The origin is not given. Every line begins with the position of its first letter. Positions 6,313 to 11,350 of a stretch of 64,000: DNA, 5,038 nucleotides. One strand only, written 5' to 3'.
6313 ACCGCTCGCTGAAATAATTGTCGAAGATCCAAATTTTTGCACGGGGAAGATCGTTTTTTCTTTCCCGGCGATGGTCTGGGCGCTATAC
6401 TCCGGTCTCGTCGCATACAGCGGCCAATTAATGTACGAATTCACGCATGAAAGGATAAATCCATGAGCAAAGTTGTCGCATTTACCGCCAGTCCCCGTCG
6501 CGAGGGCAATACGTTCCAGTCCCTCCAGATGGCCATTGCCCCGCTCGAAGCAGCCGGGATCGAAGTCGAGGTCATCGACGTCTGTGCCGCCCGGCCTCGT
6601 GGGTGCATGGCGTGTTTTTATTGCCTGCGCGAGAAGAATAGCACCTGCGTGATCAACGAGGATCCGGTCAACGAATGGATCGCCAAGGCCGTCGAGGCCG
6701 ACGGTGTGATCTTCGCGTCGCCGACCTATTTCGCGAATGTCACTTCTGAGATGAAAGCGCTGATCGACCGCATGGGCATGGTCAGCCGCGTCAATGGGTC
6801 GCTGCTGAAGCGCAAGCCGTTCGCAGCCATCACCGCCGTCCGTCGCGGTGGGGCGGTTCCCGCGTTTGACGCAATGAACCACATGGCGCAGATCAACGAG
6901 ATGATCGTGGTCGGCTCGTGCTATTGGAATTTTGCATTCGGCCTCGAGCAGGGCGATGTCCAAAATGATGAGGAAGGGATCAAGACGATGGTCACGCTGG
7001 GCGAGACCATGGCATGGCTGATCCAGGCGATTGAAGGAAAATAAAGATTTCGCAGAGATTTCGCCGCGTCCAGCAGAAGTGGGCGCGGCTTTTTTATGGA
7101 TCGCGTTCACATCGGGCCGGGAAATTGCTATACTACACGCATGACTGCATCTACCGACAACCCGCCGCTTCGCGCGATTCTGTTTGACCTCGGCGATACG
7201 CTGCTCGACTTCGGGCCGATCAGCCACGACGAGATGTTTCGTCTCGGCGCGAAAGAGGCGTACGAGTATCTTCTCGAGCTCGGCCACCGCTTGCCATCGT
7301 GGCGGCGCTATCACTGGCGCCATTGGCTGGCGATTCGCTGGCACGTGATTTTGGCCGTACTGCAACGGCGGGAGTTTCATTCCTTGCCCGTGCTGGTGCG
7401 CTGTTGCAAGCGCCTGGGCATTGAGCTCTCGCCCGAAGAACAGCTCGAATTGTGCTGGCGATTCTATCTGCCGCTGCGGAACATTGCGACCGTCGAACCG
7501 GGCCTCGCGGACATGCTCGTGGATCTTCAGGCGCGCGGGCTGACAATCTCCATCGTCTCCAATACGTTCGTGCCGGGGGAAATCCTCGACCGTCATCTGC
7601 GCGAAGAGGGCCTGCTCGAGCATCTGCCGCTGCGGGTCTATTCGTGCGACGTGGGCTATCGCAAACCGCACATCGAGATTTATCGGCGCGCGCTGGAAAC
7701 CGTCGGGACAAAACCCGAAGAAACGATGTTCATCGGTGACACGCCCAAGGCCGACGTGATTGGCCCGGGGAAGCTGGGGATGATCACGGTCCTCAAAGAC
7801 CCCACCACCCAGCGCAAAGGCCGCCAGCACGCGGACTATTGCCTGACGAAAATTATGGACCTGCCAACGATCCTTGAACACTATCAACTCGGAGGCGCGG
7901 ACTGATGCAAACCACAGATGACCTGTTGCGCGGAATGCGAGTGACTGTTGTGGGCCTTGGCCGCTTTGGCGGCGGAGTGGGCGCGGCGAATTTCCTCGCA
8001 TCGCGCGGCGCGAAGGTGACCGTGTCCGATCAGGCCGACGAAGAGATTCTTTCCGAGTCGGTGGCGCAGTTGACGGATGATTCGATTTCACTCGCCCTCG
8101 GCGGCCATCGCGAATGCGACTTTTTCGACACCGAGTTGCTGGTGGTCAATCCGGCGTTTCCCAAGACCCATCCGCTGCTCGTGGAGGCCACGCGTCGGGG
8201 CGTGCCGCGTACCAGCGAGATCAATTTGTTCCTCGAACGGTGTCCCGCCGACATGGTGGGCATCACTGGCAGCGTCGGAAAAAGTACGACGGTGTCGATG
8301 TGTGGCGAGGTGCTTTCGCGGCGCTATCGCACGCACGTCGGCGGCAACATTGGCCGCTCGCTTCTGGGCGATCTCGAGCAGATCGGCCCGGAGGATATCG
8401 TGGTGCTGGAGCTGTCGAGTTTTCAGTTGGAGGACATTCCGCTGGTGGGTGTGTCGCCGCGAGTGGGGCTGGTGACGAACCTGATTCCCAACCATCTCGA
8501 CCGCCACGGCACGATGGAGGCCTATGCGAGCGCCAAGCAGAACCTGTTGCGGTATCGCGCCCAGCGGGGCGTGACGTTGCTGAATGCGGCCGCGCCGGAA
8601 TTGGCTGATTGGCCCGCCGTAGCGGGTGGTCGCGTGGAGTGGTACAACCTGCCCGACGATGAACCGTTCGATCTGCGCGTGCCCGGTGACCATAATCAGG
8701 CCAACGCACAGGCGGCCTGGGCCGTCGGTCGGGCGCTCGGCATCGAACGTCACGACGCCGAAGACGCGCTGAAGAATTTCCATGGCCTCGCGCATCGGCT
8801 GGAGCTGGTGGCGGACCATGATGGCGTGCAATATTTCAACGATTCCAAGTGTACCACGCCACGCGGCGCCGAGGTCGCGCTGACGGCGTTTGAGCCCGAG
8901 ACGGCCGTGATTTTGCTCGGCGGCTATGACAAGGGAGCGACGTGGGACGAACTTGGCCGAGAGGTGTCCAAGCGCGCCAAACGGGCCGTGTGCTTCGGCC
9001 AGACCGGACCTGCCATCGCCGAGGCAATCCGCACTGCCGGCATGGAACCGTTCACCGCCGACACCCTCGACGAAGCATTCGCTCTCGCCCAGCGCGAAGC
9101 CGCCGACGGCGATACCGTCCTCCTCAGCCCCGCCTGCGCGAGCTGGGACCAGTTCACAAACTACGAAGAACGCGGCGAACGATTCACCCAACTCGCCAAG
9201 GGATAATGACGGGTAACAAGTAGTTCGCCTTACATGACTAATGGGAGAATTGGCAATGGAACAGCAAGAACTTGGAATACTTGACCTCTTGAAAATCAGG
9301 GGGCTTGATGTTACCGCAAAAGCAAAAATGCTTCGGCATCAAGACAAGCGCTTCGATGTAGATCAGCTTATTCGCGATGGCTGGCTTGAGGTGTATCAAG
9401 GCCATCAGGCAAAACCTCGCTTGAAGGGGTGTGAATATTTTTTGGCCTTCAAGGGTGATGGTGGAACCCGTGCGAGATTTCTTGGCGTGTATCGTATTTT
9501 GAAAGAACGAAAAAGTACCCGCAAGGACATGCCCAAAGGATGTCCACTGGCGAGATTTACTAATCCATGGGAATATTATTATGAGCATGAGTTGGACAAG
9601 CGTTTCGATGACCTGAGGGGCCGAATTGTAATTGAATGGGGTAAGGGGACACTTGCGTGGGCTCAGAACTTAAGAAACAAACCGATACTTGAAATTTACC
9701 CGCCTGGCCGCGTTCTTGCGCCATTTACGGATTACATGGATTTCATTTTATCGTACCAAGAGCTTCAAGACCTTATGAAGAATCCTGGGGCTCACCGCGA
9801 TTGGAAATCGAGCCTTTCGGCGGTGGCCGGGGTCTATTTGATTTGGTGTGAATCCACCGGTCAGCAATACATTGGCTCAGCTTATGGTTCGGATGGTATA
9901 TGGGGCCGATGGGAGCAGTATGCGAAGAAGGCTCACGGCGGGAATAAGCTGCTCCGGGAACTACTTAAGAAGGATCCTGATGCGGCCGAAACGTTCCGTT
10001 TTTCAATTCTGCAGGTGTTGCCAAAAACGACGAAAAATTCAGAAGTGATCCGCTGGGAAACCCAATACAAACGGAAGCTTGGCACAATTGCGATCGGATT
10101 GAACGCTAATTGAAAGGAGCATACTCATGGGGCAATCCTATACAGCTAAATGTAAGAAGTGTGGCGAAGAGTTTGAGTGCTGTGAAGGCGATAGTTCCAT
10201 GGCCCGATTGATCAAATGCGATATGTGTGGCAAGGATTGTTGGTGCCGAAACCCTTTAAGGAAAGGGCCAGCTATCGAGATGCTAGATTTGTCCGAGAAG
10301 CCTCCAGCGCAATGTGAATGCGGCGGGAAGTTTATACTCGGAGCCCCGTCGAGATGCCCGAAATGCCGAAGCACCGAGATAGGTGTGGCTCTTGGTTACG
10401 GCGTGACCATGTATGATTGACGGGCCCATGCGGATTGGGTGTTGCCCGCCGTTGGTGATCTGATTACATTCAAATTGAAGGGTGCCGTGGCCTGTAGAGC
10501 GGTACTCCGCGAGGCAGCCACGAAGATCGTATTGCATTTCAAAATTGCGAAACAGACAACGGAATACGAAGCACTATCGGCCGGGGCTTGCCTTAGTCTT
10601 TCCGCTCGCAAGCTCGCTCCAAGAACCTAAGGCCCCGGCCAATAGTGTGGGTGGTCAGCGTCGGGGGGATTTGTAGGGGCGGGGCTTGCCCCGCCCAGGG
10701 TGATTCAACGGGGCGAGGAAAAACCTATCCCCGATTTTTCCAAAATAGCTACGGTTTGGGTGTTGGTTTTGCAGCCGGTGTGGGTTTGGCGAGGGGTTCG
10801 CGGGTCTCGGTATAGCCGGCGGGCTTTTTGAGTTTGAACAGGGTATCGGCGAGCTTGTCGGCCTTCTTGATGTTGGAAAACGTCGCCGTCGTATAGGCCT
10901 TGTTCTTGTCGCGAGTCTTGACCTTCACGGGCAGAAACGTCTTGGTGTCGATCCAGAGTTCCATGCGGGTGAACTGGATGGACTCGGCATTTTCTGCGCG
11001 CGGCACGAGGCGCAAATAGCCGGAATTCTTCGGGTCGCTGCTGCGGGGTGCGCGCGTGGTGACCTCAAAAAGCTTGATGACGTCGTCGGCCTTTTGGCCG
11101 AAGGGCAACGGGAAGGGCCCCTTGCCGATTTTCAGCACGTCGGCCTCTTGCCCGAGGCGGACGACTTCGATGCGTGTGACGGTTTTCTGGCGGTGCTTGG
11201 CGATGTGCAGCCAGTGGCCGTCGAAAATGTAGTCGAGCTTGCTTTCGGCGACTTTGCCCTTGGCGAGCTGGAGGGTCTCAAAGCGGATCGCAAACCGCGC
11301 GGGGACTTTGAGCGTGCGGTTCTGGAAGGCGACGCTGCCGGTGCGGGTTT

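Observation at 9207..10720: Low-GC 1.5-kb island after murD encoding an unknown-domain::GIY-YIG nuclease fusion plus a Cys-rich zinc-ribbon protein - candidate uncharacterised defence or selfish module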

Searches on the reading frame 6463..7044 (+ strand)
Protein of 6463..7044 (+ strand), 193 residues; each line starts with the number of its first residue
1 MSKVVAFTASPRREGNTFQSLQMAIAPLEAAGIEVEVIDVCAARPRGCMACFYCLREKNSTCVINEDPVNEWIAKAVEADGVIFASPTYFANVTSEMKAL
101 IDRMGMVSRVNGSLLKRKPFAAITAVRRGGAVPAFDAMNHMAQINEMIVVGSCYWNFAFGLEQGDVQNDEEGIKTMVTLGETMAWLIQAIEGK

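Call 4: search_protein_families(library=pfam, proteins=[window:6463-7044:+], max_evalue=0.1)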
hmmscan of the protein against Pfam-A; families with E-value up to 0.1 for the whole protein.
window:6463-7044:+ (193 aa): 2 families
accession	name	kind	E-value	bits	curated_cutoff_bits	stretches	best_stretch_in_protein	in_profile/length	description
PF03358.20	FMN_red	-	1.4e-31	109.6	24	1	3-159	2-149/152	NADPH-dependent FMN reductase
PF02525.22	Flavodoxin_2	-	1.9e-08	34.7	27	1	3-138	2-144/198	Flavodoxin-like fold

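Call 97: search_protein_families(library=padloc, proteins=[window:6463-7044:+], max_evalue=0.01)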
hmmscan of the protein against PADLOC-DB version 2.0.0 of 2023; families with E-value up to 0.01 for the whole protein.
window:6463-7044:+ (193 aa): 0 families

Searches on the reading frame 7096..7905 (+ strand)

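Call 4: search_protein_families(library=pfam, proteins=[window:7096-7905:+], max_evalue=0.1)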
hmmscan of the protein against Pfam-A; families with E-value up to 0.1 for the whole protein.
window:7096-7905:+ (269 aa): 3 families
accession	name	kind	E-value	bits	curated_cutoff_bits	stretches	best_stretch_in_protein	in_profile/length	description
PF00702.32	Hydrolase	-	7.8e-17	62.7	26.4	1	26-223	2-186/191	haloacid dehalogenase-like hydrolase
PF13419.12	HAD_2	-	1.2e-13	52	23.8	1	132-232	79-176/178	Haloacid dehalogenase-like hydrolase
PF13242.12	Hydrolase_like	-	6e-08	32.9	22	1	188-233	2-47/75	HAD-hyrolase-like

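Call 97: search_protein_families(library=padloc, proteins=[window:7096-7905:+], max_evalue=0.01)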
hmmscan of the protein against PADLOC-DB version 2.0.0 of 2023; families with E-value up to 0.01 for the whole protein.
window:7096-7905:+ (269 aa): 0 families

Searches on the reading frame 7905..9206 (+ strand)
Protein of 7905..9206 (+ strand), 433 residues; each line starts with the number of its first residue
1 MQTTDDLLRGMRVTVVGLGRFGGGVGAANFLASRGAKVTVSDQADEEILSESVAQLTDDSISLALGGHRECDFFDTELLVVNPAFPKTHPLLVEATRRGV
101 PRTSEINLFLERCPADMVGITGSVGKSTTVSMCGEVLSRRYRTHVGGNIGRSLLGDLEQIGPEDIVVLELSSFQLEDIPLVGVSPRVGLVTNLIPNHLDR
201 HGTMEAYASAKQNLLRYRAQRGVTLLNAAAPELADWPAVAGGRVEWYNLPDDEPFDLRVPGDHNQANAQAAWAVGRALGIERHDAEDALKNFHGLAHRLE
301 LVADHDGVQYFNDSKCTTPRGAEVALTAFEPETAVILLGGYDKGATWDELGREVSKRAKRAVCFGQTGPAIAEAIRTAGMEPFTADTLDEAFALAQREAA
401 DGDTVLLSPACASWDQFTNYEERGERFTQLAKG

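Call 4: search_protein_families(library=pfam, proteins=[window:7905-9206:+], max_evalue=0.1)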
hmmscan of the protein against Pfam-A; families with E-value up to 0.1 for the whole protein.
window:7905-9206:+ (433 aa): 5 families
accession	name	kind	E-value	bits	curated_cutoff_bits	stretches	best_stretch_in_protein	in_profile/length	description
PF08245.18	Mur_ligase_M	-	6.5e-22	78.9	24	1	120-241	1-139/200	Mur ligase middle domain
PF02875.26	Mur_ligase_C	-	1.6e-14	55.3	28.4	1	297-411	1-127/127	Mur ligase, glutamate ligase domain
PF21799.2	MurD-like_N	-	6.6e-10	39.6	27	1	12-101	2-85/88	Mur ligase MurD-like, N-terminal domain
PF02737.24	3HCDH_N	-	0.018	15.4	22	1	13-57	2-43/180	3-hydroxyacyl-CoA dehydrogenase, NAD binding domain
PF02826.25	2-Hacid_dh_C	-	0.047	13.5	25.1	0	8-49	34-73/178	D-isomer specific 2-hydroxyacid dehydrogenase, NAD binding domain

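Call 21: find_encoding_contigs(protein=window:7905-9206:+, flank=6000, max_places=8)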
Protein window:7905-9206:+ (433 aa): 6 contigs read that carry it; 5 places shown.
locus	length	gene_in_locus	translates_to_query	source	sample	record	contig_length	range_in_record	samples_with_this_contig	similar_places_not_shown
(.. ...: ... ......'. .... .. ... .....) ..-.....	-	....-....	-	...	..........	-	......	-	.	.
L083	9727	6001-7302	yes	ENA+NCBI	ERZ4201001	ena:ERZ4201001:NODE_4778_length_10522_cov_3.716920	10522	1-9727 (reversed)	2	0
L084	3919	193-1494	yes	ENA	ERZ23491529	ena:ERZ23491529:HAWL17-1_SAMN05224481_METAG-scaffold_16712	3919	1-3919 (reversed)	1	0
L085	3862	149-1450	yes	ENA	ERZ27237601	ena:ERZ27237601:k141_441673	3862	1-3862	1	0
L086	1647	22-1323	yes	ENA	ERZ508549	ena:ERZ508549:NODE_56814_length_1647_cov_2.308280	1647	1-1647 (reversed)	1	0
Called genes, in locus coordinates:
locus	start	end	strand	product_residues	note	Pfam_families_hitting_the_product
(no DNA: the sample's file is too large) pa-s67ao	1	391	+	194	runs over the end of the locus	PF01812:5-FTHF_cyc-lig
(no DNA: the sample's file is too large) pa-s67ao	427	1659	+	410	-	PF03734:YkuD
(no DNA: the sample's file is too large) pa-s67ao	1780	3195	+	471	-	PF00206:Lyase_1, PF10415:FumaraseC_C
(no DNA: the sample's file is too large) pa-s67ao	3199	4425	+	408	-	PF01926:MMR_HSR1, PF02421:FeoB_N (weak), PF03193:RsgA_GTPase (faint), PF18128:HydF_dimer, PF18133:HydF_tetramer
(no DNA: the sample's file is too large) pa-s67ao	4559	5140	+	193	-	PF02525:Flavodoxin_2, PF03358:FMN_red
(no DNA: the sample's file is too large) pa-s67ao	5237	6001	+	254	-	PF00702:Hydrolase, PF13419:HAD_2, PF13242:Hydrolase_like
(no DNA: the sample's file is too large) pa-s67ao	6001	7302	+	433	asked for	PF21799:MurD-like_N, PF08245:Mur_ligase_M, PF02875:Mur_ligase_C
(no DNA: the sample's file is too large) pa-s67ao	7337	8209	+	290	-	PF01541:GIY-YIG (weak)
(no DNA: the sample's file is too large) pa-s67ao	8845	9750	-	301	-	PF17131:TP_0789-like (faint)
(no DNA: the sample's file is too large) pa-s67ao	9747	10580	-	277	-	PF00733:Asn_synthase, PF02540:NAD_synthase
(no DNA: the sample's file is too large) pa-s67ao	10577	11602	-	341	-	PF07998:Peptidase_M54 (weak)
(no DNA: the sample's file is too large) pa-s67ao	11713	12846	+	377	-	PF01321:Creatinase_N, PF00557:Peptidase_M24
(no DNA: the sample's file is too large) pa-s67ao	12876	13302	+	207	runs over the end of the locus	PF00364:Biotin_lipoyl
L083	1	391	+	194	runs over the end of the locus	PF01812:5-FTHF_cyc-lig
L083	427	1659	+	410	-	PF03734:YkuD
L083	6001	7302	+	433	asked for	PF21799:MurD-like_N, PF08245:Mur_ligase_M, PF02875:Mur_ligase_C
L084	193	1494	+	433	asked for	PF21799:MurD-like_N, PF08245:Mur_ligase_M, PF02875:Mur_ligase_C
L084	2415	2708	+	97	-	PF26783:DUF8255 (faint)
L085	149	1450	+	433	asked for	PF21799:MurD-like_N, PF08245:Mur_ligase_M, PF02875:Mur_ligase_C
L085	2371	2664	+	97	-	PF26783:DUF8255 (faint)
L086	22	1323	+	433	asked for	PF21799:MurD-like_N, PF08245:Mur_ligase_M, PF02875:Mur_ligase_C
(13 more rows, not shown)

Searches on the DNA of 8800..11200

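Call 91: search_rna_families(source=window, start=8800, end=11200, threshold=evalue, max_evalue=1)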
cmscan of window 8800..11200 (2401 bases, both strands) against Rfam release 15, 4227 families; matches with E-value up to 1: 0.
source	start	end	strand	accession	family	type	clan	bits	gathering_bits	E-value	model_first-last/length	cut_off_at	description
